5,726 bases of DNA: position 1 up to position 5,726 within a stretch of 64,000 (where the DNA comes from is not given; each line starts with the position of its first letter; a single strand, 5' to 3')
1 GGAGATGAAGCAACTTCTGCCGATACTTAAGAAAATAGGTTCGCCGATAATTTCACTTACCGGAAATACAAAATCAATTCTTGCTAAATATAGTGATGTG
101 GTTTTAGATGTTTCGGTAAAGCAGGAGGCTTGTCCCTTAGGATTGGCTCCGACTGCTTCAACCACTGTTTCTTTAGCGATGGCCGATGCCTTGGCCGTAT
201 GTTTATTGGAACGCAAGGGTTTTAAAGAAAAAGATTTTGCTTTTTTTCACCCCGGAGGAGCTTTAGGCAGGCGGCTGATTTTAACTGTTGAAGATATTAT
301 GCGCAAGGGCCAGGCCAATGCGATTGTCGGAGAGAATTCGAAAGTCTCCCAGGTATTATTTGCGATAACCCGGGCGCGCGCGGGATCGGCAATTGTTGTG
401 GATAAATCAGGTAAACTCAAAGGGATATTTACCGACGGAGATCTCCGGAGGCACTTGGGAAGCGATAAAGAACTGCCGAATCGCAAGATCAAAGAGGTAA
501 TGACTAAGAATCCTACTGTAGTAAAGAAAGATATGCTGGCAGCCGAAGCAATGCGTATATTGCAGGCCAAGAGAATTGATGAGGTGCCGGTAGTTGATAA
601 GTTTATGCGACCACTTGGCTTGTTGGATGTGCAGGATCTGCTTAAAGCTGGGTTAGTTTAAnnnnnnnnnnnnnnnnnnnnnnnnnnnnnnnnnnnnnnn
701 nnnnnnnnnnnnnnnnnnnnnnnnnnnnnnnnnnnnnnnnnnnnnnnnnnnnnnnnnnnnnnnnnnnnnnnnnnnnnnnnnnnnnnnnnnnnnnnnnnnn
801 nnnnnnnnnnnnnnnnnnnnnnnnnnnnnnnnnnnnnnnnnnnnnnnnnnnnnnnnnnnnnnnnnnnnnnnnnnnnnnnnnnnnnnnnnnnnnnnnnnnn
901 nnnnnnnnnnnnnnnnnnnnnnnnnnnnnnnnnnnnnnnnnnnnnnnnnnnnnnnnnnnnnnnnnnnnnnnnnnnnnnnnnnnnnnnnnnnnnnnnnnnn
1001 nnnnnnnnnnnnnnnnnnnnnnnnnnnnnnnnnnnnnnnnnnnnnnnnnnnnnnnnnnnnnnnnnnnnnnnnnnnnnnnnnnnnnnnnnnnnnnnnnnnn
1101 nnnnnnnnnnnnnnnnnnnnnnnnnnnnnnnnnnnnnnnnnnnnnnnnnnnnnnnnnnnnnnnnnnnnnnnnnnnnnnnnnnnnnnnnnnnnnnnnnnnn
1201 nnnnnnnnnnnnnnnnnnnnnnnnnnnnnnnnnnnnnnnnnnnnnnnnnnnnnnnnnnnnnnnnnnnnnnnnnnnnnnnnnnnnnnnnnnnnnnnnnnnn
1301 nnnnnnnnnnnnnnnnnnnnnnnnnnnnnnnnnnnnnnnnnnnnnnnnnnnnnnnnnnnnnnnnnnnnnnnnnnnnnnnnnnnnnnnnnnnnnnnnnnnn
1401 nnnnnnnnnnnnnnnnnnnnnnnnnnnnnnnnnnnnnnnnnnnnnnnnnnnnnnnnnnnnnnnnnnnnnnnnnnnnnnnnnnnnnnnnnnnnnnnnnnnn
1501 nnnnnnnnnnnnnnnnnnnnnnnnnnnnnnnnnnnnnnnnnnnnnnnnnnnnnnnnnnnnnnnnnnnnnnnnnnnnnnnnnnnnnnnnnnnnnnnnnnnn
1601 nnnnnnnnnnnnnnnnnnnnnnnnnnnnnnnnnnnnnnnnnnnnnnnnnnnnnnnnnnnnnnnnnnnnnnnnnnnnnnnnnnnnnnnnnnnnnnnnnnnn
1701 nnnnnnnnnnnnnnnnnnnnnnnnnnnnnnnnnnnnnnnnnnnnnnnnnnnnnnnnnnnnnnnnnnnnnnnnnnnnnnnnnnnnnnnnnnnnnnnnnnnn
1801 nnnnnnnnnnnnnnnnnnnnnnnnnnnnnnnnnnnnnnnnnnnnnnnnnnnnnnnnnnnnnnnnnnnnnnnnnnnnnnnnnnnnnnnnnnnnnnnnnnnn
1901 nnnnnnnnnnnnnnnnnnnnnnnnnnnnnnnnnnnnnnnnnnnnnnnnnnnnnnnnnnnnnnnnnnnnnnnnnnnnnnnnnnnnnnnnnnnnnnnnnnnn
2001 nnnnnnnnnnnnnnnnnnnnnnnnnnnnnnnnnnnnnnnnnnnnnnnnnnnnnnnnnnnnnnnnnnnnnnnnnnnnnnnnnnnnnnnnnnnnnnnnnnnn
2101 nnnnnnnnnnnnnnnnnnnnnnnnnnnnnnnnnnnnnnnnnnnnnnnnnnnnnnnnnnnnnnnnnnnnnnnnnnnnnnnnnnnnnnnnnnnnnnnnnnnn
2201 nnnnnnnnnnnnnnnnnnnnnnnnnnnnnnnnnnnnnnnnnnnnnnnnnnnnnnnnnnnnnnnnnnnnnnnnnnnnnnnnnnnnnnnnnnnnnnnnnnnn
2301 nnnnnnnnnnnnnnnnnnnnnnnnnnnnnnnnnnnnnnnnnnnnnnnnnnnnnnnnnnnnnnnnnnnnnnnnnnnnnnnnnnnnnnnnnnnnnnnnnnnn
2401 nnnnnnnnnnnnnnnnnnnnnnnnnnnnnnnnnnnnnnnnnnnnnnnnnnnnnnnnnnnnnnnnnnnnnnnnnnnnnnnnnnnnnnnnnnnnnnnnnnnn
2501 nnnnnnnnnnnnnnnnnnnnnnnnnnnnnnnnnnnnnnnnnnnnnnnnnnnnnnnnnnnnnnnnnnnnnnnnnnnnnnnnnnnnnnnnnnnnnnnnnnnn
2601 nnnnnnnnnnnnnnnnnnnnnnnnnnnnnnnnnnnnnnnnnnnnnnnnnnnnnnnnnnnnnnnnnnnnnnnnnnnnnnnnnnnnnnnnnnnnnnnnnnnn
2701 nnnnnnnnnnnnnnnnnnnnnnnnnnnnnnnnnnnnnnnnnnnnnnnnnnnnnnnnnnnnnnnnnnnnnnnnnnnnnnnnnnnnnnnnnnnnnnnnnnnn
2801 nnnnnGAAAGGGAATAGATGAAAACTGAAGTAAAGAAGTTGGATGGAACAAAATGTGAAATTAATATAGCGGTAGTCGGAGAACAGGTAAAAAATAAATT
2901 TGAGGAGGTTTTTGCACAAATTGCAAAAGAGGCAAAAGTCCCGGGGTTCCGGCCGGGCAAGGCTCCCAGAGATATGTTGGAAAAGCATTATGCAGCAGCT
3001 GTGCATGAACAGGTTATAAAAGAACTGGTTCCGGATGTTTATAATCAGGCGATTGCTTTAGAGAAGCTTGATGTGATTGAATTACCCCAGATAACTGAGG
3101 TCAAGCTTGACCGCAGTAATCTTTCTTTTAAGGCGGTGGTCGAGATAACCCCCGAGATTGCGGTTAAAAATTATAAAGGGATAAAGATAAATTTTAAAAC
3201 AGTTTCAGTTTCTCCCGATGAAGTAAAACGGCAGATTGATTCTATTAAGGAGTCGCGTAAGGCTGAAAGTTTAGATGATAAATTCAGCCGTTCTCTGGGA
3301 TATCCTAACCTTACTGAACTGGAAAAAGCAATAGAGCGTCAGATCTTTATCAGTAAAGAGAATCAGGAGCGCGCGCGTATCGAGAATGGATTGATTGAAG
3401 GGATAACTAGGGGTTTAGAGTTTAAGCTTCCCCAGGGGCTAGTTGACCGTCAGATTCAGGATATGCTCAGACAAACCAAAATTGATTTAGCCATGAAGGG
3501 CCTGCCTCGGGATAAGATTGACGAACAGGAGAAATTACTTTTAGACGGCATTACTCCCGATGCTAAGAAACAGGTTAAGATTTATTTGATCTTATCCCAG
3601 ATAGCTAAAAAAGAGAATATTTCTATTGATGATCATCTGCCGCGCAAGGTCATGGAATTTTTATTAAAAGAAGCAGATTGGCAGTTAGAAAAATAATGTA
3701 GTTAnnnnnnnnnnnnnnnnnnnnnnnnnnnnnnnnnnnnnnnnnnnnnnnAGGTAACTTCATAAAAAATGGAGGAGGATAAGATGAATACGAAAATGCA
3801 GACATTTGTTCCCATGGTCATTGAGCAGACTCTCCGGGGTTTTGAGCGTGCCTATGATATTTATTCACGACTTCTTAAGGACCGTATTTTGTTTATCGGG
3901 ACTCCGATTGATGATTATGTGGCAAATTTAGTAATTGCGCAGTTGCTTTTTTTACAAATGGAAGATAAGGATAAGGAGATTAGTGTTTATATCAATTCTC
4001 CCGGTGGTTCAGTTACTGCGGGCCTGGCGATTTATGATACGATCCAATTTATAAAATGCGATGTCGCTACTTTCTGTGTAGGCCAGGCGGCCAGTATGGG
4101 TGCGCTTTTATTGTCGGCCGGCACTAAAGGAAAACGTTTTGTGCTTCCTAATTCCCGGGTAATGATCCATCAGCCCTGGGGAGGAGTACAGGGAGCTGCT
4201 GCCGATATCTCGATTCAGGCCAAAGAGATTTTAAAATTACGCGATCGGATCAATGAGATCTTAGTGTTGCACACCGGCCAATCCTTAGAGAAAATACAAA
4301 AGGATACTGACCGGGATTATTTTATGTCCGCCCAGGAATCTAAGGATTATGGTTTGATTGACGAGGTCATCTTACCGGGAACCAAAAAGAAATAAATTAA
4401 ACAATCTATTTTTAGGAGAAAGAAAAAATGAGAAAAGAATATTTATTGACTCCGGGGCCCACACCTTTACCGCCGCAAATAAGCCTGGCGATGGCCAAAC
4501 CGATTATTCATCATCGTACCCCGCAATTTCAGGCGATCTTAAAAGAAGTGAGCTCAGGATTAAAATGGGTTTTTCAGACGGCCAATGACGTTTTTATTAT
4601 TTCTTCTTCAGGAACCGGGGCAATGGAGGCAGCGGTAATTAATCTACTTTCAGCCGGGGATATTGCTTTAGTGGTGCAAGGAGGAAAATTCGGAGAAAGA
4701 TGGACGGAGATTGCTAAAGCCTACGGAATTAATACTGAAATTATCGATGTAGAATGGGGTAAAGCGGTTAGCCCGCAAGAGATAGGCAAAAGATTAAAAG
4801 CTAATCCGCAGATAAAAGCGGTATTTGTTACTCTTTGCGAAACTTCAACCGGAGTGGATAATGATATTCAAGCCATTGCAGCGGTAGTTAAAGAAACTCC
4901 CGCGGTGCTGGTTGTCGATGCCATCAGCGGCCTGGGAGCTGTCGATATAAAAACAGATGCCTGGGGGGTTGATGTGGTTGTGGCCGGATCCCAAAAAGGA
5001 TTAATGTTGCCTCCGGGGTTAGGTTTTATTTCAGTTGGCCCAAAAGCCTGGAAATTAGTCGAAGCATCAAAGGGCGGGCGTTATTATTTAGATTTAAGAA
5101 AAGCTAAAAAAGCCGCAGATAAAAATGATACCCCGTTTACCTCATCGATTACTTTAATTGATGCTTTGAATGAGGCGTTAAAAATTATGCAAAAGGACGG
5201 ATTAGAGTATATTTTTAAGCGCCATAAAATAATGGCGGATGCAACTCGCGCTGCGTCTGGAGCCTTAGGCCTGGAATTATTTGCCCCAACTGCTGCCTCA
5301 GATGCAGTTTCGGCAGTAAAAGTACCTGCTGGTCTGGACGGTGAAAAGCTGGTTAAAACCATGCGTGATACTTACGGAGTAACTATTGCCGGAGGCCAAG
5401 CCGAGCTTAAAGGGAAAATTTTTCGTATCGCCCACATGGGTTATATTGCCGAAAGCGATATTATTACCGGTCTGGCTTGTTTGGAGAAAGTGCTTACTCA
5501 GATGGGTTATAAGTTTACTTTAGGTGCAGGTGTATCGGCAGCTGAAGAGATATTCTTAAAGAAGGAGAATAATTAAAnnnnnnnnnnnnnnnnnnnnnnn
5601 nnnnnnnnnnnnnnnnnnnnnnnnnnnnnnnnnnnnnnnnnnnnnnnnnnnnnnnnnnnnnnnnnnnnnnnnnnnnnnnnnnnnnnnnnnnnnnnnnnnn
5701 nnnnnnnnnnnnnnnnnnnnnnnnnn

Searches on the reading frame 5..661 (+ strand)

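Call 10: search_protein_families(library=pfam, proteins=[window:5-661:+], max_evalue=0.00001)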
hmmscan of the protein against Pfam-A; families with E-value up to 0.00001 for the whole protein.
window:5-661:+ (218 aa): 2 families
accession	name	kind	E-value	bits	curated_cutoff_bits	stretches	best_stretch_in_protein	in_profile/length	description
PF00571.33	CBS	-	7e-21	74.7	24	2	162-215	1-54/57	CBS domain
PF01380.27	SIS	-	3.8e-08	33.6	25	1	2-65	70-130/131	SIS domain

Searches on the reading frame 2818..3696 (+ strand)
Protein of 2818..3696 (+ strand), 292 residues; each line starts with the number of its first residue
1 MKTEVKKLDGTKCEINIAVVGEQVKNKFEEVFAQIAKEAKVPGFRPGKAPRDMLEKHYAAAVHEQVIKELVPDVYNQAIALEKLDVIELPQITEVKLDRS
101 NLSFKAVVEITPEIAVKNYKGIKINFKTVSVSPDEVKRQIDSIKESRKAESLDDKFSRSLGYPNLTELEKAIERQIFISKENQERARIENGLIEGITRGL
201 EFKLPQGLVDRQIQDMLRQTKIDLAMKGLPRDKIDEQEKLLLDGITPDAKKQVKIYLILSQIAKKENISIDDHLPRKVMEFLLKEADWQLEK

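Call 10: search_protein_families(library=pfam, proteins=[window:2818-3696:+], max_evalue=0.00001)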
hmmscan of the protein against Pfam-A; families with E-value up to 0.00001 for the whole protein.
window:2818-3696:+ (292 aa): 2 families
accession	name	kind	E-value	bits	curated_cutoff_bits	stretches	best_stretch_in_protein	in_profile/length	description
PF05697.18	Trigger_N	-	1.4e-37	129.6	22.2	1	1-142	1-143/144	Bacterial trigger factor protein (TF)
PF05698.19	Trigger_C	-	2.2e-17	64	22.7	1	165-273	2-114/162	Bacterial trigger factor protein (TF) C-terminus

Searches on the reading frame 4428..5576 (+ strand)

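Call 10: search_protein_families(library=pfam, proteins=[window:4428-5576:+], max_evalue=0.00001)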
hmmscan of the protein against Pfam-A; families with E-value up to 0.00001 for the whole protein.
window:4428-5576:+ (382 aa): 2 families
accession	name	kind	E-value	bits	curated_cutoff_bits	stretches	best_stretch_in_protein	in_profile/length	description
PF00266.25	Aminotran_5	-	1.9e-26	93.4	21.5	1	5-325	2-340/371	Aminotransferase class-V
PF01053.26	Cys_Met_Meta_PP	-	1.5e-07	30.8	27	1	57-188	71-196/381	Cys/Met metabolism PLP-dependent enzyme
